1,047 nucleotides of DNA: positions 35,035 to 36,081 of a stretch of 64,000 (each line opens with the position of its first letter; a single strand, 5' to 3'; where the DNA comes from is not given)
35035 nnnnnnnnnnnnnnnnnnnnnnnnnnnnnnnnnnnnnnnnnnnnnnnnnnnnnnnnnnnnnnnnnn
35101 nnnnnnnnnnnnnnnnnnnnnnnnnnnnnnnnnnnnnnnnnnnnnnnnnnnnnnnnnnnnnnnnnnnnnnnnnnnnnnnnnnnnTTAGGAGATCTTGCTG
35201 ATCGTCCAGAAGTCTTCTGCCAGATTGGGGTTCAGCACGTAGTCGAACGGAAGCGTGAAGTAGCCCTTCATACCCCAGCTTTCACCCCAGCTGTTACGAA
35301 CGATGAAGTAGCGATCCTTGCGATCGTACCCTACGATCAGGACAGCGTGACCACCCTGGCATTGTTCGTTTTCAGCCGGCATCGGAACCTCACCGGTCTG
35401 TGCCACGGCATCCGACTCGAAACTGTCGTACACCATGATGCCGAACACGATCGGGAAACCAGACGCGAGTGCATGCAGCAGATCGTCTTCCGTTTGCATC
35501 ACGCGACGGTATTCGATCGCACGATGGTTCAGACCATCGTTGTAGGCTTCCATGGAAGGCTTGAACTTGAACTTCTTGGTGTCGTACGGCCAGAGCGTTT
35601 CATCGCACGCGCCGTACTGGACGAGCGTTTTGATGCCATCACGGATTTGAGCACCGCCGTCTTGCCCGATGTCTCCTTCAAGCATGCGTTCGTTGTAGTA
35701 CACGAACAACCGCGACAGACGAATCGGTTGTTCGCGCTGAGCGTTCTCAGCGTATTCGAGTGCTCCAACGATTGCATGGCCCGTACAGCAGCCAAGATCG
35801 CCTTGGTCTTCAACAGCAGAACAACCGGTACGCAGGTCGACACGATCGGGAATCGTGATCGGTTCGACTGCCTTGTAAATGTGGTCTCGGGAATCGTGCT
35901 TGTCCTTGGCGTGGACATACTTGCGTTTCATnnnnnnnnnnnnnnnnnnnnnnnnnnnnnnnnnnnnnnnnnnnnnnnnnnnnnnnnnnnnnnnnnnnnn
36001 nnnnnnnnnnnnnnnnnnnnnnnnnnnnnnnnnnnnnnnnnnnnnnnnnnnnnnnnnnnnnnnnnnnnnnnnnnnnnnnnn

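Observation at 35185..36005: Lone reverse-strand papain-like peptidase gene with a perfect palindrome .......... in its divergent promoter region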

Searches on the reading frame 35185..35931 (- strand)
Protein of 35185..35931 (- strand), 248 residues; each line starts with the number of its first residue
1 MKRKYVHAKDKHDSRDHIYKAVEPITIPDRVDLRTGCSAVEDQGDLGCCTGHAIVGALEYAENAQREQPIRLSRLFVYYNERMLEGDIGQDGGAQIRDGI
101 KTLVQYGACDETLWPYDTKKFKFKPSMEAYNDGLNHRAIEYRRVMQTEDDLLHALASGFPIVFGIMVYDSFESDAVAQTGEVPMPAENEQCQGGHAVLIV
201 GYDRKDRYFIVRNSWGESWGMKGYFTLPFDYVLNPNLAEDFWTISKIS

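Call 3: search_protein_families(library=pfam, proteins=[window:35185-35931:-], max_evalue=0.1)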
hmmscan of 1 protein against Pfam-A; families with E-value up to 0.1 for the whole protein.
window:35185-35931:- (248 aa): 4 families
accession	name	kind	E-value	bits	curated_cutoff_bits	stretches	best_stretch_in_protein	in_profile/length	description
PF00112.29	Peptidase_C1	-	1.7e-22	81.1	20.7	1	27-227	1-202/220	Papain family cysteine protease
PF13529.12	Peptidase_C39_2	-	8e-06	26.9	24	1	124-215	60-143/143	Peptidase_C39 like family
PF03051.21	Peptidase_C1_2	-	0.001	18.4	22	1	193-231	359-401/438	Peptidase C1-like family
PF09778.15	Guanylate_cyc_2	-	0.064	13.1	28.1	1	171-213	136-181/212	Guanylylate cyclase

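Call 4: search_protein_families(library=phrogs, proteins=[window:35185-35931:-], max_evalue=0.01)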
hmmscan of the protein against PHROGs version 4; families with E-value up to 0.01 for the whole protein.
window:35185-35931:- (248 aa): 2 families
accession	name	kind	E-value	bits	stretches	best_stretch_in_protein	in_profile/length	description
phrog_16701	-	other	3e-22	80.2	1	10-230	9-214/234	peptidase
phrog_29753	-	unknown function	0.00012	22.3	1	192-221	119-148/374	-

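Call 11: search_dna_similar(query=window:35185-35931:-, collection=phages, mode=protein, max_rows=40)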
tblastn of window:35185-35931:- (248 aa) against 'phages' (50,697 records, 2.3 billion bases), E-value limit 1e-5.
Records with a match: 21; places in all: 22; records where one place covers at least 80% of the query: 20.
Best place of each record, by identity: <60% 21.
By first word of the organism name: Prevotella 15; Thermoanaerobacterium 2; uncultured 1; Burkholderia 1; Alicyclobacillus 1; Phage 1.
By host as written in the record: Prevotella sp. 15; Thermoanaerobacterium saccharolyticum JW/SL-YS485 2; - 1; Burkholderia glumae 1; Alicyclobacillus acidoterrestris MMB007 1; bacteria 1.
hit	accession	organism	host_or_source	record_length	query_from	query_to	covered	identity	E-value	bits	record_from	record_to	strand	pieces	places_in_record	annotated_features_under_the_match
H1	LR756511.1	uncultured phage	metagenomic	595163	3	243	97%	50.8%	7e-75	252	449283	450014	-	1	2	record has no annotation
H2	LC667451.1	Burkholderia phage FLC9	Burkholderia glumae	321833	4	248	99%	49.2%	3e-69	236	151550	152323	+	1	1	hypothetical protein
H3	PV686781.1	Alicyclobacillus phage MMB025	Alicyclobacillus acidoterrestris MMB007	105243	26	231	83%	30.7%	2e-23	103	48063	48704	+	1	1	endolysin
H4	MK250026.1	Prevotella phage Lak-B7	Prevotella sp.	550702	2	230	92%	25.7%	3e-9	62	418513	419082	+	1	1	record has no annotation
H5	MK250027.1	Prevotella phage Lak-B8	Prevotella sp.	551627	2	230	92%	25.7%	3e-9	62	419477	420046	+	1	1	record has no annotation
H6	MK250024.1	Prevotella phage Lak-B5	Prevotella sp.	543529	2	230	92%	25.7%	3e-9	62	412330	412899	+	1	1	record has no annotation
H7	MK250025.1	Prevotella phage Lak-B6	Prevotella sp.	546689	2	230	92%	25.7%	3e-9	62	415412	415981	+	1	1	record has no annotation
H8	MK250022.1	Prevotella phage Lak-B3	Prevotella sp.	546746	2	230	92%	25.7%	3e-9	62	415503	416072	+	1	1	record has no annotation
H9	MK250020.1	Prevotella phage Lak-B1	Prevotella sp.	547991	2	230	92%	25.7%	3e-9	62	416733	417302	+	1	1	record has no annotation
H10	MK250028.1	Prevotella phage Lak-B9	Prevotella sp.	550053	2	230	92%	25.7%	3e-9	62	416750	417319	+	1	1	record has no annotation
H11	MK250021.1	Prevotella phage Lak-B2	Prevotella sp.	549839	10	230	89%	25.7%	4e-9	62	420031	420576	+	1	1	record has no annotation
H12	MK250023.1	Prevotella phage Lak-B4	Prevotella sp.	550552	10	230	89%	25.7%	4e-9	62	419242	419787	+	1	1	record has no annotation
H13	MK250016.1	Prevotella phage Lak-A1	Prevotella sp.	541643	2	230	92%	24.2%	9e-9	61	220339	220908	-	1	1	record has no annotation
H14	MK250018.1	Prevotella phage Lak-A1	Prevotella sp.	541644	2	230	92%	24.2%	9e-9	61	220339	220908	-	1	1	record has no annotation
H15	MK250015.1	Prevotella phage Lak-A1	Prevotella sp.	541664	2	230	92%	24.2%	9e-9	61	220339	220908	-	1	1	record has no annotation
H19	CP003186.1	Thermoanaerobacterium phage THSA-485A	Thermoanaerobacterium saccharolyticum ...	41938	3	247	99%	22.0%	2e-6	54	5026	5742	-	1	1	peptidase C1A papain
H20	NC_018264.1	Thermoanaerobacterium phage THSA-485A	Thermoanaerobacterium saccharolyticum ...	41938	3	247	99%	22.0%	2e-6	54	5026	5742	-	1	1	peptidase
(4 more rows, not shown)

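Call 12: get_annotated_region(hit=H2, flank=6000)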
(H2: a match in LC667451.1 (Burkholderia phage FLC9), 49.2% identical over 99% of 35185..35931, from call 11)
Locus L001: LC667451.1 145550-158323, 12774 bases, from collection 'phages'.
description: Burkholderia phage FLC9 DNA, complete genome.
organism: Burkholderia phage FLC9 (NCBI taxid 2906467)
taxonomy: Viruses; Duplodnaviria; Heunggongvirae; Uroviricota; Caudoviricetes
host: Burkholderia glumae; source: -; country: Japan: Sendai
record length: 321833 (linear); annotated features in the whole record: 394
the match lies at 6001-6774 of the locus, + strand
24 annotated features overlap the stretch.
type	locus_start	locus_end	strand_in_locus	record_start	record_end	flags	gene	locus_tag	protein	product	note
CDS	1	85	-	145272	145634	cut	-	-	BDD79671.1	hypothetical protein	FLC9_gp152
CDS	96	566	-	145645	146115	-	-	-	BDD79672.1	hypothetical protein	FLC9_gp153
CDS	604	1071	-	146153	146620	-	-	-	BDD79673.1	hypothetical protein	FLC9_gp154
CDS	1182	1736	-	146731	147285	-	-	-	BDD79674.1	hypothetical protein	FLC9_gp155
CDS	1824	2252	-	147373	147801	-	-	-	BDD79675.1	hypothetical protein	FLC9_gp156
CDS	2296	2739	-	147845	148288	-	-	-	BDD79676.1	hypothetical protein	FLC9_gp157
CDS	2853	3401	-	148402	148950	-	-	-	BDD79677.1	hypothetical protein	FLC9_gp158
CDS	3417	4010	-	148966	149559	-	-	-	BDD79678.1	hypothetical protein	FLC9_gp159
CDS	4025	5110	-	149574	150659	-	-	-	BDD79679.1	hypothetical protein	FLC9_gp160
CDS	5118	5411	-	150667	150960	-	-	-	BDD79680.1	hypothetical protein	FLC9_gp161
CDS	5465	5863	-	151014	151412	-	-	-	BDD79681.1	hypothetical protein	FLC9_gp162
CDS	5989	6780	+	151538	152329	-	-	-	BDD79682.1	hypothetical protein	FLC9_gp163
CDS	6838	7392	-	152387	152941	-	-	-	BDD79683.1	hypothetical protein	FLC9_gp164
CDS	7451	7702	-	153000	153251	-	-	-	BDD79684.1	hypothetical protein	FLC9_gp165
CDS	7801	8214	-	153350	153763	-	-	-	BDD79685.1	hypothetical protein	FLC9_gp166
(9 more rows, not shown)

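Call 13: get_annotated_region(hit=H1, flank=6000)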
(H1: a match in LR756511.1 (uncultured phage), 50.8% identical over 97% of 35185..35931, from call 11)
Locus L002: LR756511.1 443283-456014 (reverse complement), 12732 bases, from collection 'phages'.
description: uncultured phage genome assembly, chromosome: 1.
organism: uncultured phage (NCBI taxid 278008)
taxonomy: Viruses; environmental samples
host: -; source: metagenomic; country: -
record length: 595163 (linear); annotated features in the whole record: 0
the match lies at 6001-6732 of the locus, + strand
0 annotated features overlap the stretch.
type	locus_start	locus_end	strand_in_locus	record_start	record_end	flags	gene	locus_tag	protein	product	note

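Call 14: get_annotated_region(hit=H3, flank=4000)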
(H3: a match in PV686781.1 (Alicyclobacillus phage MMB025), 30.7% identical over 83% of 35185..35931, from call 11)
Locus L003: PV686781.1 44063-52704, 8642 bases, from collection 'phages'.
description: Alicyclobacillus phage MMB025, complete genome.
organism: Alicyclobacillus phage MMB025 (NCBI taxid 3425951)
taxonomy: Viruses
host: Alicyclobacillus acidoterrestris MMB007; source: -; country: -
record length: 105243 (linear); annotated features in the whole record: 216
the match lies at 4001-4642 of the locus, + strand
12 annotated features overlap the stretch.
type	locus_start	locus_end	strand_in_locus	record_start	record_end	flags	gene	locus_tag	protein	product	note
CDS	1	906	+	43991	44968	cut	-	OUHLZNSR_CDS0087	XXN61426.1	tail fiber protein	tail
CDS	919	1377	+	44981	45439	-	-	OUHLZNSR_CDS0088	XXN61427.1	virion structural protein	head and packaging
CDS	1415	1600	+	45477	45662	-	-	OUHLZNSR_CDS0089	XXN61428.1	hypothetical protein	-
CDS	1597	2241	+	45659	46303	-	-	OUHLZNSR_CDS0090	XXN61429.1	tail fiber protein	tail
CDS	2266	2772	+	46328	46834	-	-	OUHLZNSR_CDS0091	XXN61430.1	enoyl-CoA hydratase/carnithine racemase-like protein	moron, auxiliary metabolic gene and host takeover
CDS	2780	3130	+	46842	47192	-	-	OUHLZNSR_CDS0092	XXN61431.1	hypothetical protein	-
CDS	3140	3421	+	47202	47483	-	-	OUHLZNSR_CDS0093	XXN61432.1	hypothetical protein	-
CDS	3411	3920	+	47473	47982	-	-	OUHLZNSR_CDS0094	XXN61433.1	HNH endonuclease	DNA, RNA and nucleotide metabolism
CDS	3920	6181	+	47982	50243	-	-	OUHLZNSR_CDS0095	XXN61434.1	endolysin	lysis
CDS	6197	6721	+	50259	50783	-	-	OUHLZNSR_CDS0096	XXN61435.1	hypothetical protein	-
CDS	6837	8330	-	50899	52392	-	-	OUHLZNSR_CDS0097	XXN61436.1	integrase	integration and excision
CDS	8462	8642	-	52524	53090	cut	-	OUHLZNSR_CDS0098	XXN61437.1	RuvC-like Holliday junction resolvase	DNA, RNA and nucleotide metabolism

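Call 25: find_homologous_proteins(query=window:35185-35931:-, max_evalue=0.00001)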
Query window:35185-35931:- (248 aa): 5549 proteins with E <= 0.00001 among 5697 candidates; the best 120 are listed.
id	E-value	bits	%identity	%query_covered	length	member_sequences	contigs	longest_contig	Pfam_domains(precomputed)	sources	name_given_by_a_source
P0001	1.8e-154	531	90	100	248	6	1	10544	PF00112.30,PF13529.14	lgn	-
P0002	8.2e-133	460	78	100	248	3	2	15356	PF00112.30,PF13529.14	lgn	-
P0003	9.3e-114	397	71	100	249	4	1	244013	PF00112.30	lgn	-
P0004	3.9e-106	372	66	100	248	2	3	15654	PF00112.30,PF13529.14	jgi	jgi:C1A family cysteine protease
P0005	3.3e-105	369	66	99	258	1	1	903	PF00112.30,PF13529.14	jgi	jgi:C1A family cysteine protease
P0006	3.0e-104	366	64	100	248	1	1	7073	PF00112.30,PF13529.14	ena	-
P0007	2.6e-103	363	65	100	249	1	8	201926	PF00112.30,PF13529.14,PF03051.22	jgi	jgi:C1A family cysteine protease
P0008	5.4e-102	359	64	100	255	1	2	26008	PF00112.30,PF13529.14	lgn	-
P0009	7.4e-102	358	64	100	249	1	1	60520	PF00112.30,PF13529.14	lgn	-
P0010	2.3e-101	357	66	98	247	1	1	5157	PF00112.30,PF13529.14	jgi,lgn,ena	-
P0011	6.8e-100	352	62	99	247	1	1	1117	PF00112.30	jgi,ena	-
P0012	8.9e-100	351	60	100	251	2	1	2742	PF00112.30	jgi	jgi:C1A family cysteine protease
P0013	1.0e-98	348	60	100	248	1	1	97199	PF00112.30,PF03051.22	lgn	-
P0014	7.7e-98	345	60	100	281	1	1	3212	PF00112.30,PF13529.14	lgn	-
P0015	1.3e-97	344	61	99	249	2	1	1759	PF00112.30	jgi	jgi:C1A family cysteine protease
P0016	1.5e-97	344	61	100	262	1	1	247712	PF00112.30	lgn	-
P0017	1.1e-96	341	61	98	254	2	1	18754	PF00112.30,PF13529.14,PF03051.22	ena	-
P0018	2.1e-96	340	59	99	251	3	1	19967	PF00112.30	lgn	-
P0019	1.4e-95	338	62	98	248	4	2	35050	PF00112.30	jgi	jgi:C1A family cysteine protease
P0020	1.4e-95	338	58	100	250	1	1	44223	PF00112.30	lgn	-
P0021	1.5e-95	338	60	99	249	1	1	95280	PF00112.30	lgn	-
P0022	2.5e-95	337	61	100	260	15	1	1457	PF00112.30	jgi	jgi:C1A family cysteine protease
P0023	4.3e-95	336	60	100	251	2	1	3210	PF00112.30,PF13529.14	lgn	-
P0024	5.8e-95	336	61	100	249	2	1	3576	PF00112.30,PF13529.14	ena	-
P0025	3.6e-94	333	60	100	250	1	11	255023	PF00112.30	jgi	jgi:C1A family cysteine protease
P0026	7.1e-94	332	59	99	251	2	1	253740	PF00112.30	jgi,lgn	jgi:C1A family cysteine protease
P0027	1.2e-93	331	59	100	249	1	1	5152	PF00112.30,PF13529.14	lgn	-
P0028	2.0e-93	331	58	99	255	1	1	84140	PF00112.30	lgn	-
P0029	4.7e-93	329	58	99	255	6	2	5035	PF00112.30,PF13529.14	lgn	-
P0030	4.8e-93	329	59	100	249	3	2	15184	PF00112.30,PF13529.14,PF03051.22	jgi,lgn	jgi:C1A family cysteine protease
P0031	4.9e-93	329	61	99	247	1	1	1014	PF00112.30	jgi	-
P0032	1.6e-92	328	60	100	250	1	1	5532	PF00112.30,PF13529.14,PF03051.22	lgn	-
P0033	1.1e-91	325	59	99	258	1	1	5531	PF00112.30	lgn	-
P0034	5.1e-91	323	58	99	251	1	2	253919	PF00112.30,PF13529.14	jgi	jgi:C1A family cysteine protease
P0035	5.5e-91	323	58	100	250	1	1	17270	PF00112.30,PF13529.14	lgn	-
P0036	1.9e-90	321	59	100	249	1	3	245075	PF00112.30,PF13529.14,PF03051.22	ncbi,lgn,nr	ncbi:MAG: C1 family peptidase [Sulfuriferula sp.]|nr:C1 family peptidase [Sulfuriferula sp.]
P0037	1.1e-89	318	58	98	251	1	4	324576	PF00112.30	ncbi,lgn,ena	-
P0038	1.3e-89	318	63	88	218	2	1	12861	PF00112.30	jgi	jgi:C1A family cysteine protease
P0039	2.0e-89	318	57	99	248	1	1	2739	PF00112.30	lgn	-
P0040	3.3e-89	317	57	99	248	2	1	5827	PF00112.30,PF13529.14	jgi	jgi:C1A family cysteine protease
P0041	5.0e-88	313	60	98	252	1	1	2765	PF00112.30,PF13529.14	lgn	-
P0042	2.8e-87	311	59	100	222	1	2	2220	PF00112.30,PF13529.14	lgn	-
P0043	4.3e-87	310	57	98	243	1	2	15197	PF00112.30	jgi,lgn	jgi:C1A family cysteine protease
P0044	5.3e-87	310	58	99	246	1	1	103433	PF00112.30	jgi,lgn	jgi:C1A family cysteine protease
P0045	5.7e-87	310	57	99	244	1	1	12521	PF00112.30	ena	-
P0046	2.3e-86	308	54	96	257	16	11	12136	PF00112.30,PF13529.14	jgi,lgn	jgi:C1A family cysteine protease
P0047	5.3e-86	306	57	98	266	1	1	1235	PF00112.30,PF13529.14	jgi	jgi:C1A family cysteine protease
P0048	2.0e-85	304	55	99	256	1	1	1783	PF00112.30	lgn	-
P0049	2.4e-85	304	55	100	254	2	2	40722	PF00112.30,PF13529.14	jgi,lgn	jgi:C1A family cysteine protease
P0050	4.5e-85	303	63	88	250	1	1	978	PF00112.30,PF13529.14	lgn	-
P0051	5.2e-85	303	56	99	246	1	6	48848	PF00112.30,PF13529.14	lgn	-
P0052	5.5e-85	303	58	98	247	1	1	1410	PF00112.30,PF13529.14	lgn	-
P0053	5.5e-85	303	53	99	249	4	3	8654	PF00112.30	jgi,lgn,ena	-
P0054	7.2e-85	303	50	100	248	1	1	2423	PF00112.30,PF13529.14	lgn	-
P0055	7.4e-85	303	55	98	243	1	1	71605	PF00112.30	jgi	jgi:C1A family cysteine protease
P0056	1.3e-84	302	56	98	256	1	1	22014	PF00112.30,PF13529.14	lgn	-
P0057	2.5e-84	301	55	98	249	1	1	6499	PF00112.30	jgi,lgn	jgi:C1A family cysteine protease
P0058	2.8e-84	301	56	97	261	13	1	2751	PF00112.30,PF13529.14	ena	-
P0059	4.3e-84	300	55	99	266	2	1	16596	PF00112.30,PF13529.14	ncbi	-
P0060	5.7e-84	300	56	97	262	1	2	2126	PF00112.30,PF13529.14,PF03051.22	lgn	-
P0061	6.0e-84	300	57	98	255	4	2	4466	PF00112.30,PF13529.14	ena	-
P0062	6.1e-84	300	58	96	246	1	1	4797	PF00112.30,PF13529.14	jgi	-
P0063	9.5e-84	299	55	99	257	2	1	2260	PF00112.30,PF13529.14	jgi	-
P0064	9.7e-84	299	55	99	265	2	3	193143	PF00112.30,PF13529.14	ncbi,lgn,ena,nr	ncbi:MAG: C1 family peptidase [Candidatus Methanoperedens sp.]|nr:C1 family peptidase [Candidatus Me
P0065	1.1e-83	299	55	99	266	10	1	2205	PF00112.30,PF13529.14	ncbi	-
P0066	2.0e-83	298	53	99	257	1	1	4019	PF00112.30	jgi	jgi:C1A family cysteine protease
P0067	3.5e-83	297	55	98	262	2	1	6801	PF00112.30,PF13529.14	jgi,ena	jgi:C1A family cysteine protease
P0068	3.7e-83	297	55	97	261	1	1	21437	PF00112.30,PF13529.14,PF03051.22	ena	-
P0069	4.0e-83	297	55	99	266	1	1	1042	PF00112.30,PF13529.14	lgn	-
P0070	4.3e-83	297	55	98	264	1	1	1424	PF00112.30,PF13529.14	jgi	jgi:C1A family cysteine protease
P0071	5.5e-83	296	53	99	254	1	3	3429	PF00112.30,PF13529.14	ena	-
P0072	5.8e-83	296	54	99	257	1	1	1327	PF00112.30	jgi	jgi:C1A family cysteine protease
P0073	6.1e-83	296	56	96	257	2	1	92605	PF00112.30,PF13529.14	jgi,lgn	jgi:C1A family cysteine protease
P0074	8.0e-83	296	54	98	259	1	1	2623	PF00112.30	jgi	jgi:C1A family cysteine protease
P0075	9.7e-83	296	55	99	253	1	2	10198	PF00112.30,PF13529.14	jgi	jgi:C1A family cysteine protease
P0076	1.0e-82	296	56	96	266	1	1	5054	PF00112.30,PF13529.14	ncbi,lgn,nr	ncbi:MAG: C1 family peptidase [Nitrospira sp.]|nr:C1 family peptidase [Nitrospira sp.]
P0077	1.0e-82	296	56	98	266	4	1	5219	PF00112.30,PF13529.14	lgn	-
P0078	1.0e-82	296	54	98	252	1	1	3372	PF00112.30,PF13529.14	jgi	jgi:C1A family cysteine protease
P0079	1.3e-82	295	55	98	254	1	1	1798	PF00112.30,PF13529.14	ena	-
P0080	1.4e-82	295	55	99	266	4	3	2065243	PF00112.30,PF13529.14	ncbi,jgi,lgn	jgi:C1A family cysteine protease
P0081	1.5e-82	295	55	99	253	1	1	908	PF00112.30,PF13529.14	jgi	jgi:C1A family cysteine protease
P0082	1.5e-82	295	53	100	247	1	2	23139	PF00112.30,PF13529.14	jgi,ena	-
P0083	1.8e-82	295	57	100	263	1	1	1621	PF00112.30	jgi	jgi:C1A family cysteine protease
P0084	1.8e-82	295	54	99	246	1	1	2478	PF00112.30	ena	-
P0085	2.0e-82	295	55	99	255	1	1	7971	PF00112.30,PF13529.14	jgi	jgi:C1A family cysteine protease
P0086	3.0e-82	294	53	98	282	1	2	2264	PF00112.30,PF13529.14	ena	-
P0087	3.4e-82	294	54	98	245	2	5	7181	PF00112.30,PF13529.14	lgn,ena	-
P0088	3.9e-82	294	54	99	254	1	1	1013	PF00112.30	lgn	-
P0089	3.9e-82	294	54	96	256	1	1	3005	PF00112.30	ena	-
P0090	4.3e-82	294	52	100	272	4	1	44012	PF00112.30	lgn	-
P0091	4.4e-82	293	54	99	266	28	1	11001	PF00112.30,PF13529.14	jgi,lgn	jgi:C1A family cysteine protease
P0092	4.7e-82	293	56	98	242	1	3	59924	PF00112.30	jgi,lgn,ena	jgi:C1A family cysteine protease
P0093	4.9e-82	293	54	98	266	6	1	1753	PF00112.30,PF13529.14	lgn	-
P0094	5.0e-82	293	54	98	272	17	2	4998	PF00112.30,PF13529.14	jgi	jgi:C1A family cysteine protease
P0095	5.0e-82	293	53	99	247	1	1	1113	PF00112.30,PF13529.14,PF03051.22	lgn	-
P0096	5.1e-82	293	54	98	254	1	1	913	PF00112.30,PF13529.14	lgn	-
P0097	5.3e-82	293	53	98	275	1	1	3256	PF00112.30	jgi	jgi:C1A family cysteine protease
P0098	5.4e-82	293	54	99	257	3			PF00112.30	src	-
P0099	5.4e-82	293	54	99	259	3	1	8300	PF00112.30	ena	-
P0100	6.0e-82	293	55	95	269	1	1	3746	PF00112.30,PF13529.14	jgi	jgi:C1A family cysteine protease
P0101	7.3e-82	293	55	98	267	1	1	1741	PF00112.30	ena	-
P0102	7.7e-82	293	54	96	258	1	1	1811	PF00112.30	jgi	jgi:C1A family cysteine protease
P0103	8.5e-82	293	54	98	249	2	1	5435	PF00112.30,PF13529.14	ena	-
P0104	8.9e-82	293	55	98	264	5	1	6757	PF00112.30,PF13529.14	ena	-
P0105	9.1e-82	292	52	100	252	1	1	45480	PF00112.30,PF13529.14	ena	-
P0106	9.4e-82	292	52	100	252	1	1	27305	PF00112.30,PF13529.14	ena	-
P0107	9.8e-82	292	55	96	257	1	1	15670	PF00112.30,PF13529.14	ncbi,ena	-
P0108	1.0e-81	292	54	98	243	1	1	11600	PF00112.30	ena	-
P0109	1.0e-81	292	54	99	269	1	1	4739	PF00112.30,PF13529.14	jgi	jgi:C1A family cysteine protease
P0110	1.0e-81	292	54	98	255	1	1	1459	PF00112.30,PF13529.14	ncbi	-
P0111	1.1e-81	292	53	99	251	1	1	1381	PF00112.30,PF13529.14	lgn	-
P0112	1.5e-81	292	54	99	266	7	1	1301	PF00112.30,PF13529.14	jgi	-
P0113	1.5e-81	292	54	100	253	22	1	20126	PF00112.30,PF13529.14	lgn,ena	-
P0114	1.6e-81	292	52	99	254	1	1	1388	PF00112.30,PF13529.14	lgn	-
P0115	1.7e-81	292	54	97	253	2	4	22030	PF00112.30,PF13529.14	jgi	jgi:C1A family cysteine protease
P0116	1.8e-81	291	53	99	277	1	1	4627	PF00112.30,PF13529.14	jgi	jgi:C1A family cysteine protease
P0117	2.1e-81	291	55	100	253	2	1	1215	PF00112.30,PF13529.14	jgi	jgi:C1A family cysteine protease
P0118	2.1e-81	291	57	98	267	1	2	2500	PF00112.30,PF13529.14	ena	-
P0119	2.5e-81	291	53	99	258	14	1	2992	PF00112.30,PF13529.14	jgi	-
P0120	2.6e-81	291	55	99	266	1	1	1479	PF00112.30,PF13529.14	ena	-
